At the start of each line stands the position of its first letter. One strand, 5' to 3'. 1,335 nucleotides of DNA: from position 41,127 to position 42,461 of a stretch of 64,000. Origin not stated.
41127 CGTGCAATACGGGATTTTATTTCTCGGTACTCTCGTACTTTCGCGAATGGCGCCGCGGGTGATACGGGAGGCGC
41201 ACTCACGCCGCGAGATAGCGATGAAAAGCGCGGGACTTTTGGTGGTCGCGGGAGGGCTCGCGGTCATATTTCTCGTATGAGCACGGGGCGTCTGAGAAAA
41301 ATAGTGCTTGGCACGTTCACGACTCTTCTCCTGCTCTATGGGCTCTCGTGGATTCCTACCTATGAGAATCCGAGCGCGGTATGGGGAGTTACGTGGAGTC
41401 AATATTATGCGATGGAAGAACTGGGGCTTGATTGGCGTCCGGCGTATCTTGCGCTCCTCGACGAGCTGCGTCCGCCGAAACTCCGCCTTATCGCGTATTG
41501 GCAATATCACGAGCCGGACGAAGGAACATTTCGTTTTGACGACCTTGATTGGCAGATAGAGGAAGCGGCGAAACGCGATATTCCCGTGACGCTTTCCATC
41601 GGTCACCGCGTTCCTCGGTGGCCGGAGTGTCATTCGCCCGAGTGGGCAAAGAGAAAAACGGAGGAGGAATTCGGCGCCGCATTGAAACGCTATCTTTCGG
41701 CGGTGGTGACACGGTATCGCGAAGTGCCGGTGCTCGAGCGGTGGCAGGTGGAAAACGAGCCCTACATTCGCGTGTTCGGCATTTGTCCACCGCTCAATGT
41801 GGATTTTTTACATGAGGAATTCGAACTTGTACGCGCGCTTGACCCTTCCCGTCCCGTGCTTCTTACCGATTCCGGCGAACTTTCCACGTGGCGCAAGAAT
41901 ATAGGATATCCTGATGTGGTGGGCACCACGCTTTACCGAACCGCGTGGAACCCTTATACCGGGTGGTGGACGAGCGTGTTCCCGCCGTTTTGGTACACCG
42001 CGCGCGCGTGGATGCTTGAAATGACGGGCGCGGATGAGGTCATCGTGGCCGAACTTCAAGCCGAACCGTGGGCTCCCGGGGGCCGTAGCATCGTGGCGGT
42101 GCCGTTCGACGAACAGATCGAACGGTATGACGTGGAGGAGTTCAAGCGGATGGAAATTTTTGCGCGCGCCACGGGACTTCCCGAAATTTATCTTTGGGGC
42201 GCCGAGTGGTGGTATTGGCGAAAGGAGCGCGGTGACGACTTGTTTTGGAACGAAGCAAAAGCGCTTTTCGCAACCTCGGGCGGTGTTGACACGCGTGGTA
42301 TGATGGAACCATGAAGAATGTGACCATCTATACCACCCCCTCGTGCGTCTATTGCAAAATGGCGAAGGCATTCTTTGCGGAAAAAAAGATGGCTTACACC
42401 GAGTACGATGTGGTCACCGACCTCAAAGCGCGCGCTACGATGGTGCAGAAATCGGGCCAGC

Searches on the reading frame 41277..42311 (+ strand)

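Call 62: search_protein_families(library=pfam, proteins=[window:41277-42311:+], max_evalue=0.001)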
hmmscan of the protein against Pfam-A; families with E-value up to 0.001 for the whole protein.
window:41277-42311:+ (345 aa): 2 families
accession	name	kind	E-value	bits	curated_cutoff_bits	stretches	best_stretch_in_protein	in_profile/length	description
PF02449.21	Glyco_hydro_42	-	2.8e-06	27.4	21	1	75-164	34-140/376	Beta-galactosidase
PF00331.26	Glyco_hydro_10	-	9.9e-05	22.1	22.1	1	75-162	47-129/311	Glycosyl hydrolase family 10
